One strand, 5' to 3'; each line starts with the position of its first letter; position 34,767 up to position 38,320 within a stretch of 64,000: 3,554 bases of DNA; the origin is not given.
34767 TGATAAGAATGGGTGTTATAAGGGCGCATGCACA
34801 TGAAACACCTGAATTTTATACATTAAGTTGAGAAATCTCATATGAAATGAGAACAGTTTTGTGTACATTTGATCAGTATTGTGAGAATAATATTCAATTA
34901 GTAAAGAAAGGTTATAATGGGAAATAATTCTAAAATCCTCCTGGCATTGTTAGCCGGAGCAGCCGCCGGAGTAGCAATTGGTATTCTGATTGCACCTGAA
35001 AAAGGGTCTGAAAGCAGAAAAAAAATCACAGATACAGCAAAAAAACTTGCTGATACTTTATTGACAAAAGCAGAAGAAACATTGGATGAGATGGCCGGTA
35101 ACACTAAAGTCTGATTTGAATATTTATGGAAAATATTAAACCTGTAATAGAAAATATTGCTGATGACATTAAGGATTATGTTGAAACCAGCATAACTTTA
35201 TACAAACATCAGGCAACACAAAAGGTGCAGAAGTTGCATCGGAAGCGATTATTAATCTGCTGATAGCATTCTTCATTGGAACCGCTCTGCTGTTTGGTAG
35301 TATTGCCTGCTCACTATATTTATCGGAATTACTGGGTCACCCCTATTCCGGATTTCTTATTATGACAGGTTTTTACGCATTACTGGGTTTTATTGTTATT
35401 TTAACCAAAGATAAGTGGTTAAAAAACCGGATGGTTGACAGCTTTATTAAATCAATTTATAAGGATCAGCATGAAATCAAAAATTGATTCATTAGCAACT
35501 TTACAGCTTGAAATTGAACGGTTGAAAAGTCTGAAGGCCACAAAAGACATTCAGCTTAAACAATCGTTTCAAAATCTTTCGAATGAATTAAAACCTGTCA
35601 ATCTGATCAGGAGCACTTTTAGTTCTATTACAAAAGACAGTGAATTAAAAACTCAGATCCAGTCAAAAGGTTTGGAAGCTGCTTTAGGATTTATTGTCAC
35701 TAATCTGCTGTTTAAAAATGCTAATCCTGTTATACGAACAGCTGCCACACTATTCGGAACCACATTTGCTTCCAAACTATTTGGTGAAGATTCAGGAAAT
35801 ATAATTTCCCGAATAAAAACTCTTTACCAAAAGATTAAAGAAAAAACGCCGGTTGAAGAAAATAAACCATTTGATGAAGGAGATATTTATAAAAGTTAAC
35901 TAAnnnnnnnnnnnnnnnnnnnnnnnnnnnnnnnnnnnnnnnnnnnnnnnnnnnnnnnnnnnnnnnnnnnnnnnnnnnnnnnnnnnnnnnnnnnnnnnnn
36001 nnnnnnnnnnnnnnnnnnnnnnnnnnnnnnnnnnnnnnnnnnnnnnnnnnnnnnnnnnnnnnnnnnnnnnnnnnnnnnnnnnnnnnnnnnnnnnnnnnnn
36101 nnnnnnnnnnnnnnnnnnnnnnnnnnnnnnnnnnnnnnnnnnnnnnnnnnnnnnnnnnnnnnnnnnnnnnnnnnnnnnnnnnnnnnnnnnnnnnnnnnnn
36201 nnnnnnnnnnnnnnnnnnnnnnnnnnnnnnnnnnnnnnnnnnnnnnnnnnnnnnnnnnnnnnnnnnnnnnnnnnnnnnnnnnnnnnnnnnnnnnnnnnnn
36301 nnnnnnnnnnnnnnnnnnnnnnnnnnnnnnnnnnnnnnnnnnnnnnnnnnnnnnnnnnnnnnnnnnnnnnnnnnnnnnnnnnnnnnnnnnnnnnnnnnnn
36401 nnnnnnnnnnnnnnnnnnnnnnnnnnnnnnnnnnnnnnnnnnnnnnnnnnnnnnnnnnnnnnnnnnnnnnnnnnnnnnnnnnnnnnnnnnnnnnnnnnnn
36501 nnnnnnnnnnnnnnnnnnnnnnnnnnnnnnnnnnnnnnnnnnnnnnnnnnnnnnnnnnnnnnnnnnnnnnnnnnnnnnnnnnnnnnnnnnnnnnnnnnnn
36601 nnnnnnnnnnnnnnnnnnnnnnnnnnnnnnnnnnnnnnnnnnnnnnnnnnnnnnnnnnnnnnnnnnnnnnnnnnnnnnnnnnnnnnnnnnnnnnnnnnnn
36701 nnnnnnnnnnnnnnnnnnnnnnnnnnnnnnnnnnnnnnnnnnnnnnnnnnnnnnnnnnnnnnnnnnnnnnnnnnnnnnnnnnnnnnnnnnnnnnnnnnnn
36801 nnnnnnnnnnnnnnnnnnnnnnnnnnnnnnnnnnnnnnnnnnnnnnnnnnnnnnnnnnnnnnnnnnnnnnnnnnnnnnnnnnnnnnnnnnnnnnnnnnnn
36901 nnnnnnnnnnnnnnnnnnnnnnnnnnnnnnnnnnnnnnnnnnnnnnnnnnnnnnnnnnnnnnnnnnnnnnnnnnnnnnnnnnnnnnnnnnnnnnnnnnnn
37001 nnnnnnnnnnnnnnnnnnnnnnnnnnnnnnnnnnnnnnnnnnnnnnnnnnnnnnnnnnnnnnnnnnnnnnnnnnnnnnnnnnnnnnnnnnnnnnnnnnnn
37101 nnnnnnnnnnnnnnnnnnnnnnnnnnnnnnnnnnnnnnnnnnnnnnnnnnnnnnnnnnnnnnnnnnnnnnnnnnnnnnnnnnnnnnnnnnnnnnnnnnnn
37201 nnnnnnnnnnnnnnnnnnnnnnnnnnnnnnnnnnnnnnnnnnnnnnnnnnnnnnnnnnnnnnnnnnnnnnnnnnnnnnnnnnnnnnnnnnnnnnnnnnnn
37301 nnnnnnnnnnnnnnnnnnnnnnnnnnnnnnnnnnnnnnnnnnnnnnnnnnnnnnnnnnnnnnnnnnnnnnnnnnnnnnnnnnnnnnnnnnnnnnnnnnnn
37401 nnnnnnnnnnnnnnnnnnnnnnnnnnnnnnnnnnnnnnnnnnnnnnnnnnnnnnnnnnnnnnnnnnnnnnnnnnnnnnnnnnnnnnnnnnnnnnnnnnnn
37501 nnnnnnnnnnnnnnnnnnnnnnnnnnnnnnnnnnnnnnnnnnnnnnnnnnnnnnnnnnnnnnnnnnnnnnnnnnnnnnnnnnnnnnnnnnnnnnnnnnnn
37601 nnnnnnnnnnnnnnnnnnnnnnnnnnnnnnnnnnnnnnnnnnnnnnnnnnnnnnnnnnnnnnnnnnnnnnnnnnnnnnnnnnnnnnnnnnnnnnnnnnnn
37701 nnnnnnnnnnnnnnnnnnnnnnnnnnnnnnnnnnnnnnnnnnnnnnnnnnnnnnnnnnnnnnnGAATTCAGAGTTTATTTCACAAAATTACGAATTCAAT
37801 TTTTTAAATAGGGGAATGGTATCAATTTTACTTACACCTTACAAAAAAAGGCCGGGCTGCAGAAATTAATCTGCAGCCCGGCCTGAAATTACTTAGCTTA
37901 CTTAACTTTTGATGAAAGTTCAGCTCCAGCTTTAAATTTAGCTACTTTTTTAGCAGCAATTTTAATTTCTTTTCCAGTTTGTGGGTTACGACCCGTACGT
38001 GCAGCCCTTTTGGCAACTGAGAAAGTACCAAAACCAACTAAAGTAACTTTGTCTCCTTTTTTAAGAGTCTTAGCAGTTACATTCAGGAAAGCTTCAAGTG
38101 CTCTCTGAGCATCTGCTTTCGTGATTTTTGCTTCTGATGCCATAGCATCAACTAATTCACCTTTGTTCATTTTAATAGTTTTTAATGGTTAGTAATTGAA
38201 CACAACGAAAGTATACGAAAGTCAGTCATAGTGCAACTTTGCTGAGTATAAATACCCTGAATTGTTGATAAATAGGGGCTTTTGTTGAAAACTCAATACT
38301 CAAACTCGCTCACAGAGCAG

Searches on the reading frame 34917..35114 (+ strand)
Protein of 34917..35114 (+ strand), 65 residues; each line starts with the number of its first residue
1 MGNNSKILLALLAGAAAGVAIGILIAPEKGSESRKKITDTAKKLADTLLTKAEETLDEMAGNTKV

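Call 67: search_protein_families(library=pfam, proteins=[window:34917-35114:+], max_evalue=0.01)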
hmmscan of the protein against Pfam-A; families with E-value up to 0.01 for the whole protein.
window:34917-35114:+ (65 aa): 1 family
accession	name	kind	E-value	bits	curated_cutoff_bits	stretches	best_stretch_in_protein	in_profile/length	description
PF12732.12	YtxH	-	4.6e-14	53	37.5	1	8-59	1-55/71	YtxH-like protein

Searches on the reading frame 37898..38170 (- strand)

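Call 67: search_protein_families(library=pfam, proteins=[window:37898-38170:-], max_evalue=0.01)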
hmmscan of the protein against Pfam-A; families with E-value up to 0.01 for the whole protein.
window:37898-38170:- (90 aa): 4 families
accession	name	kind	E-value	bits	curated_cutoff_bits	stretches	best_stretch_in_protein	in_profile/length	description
PF00216.26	Bac_DNA_binding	-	5.6e-33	113.5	22.4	1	1-89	1-89/90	Bacterial DNA-binding protein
PF18291.6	HU-HIG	-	4.1e-07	30.5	26.2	1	4-89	35-118/125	HU domain fused to wHTH, Ig, or Glycine-rich motif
PF18175.6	HU-CCDC81_bac_2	-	4.2e-05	23.8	35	1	6-53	3-50/70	CCDC81-like prokaryotic HU domain 2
PF18289.6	HU-CCDC81_euk_2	-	0.007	16.8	26.1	0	11-57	11-59/75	CCDC81 eukaryotic HU domain 2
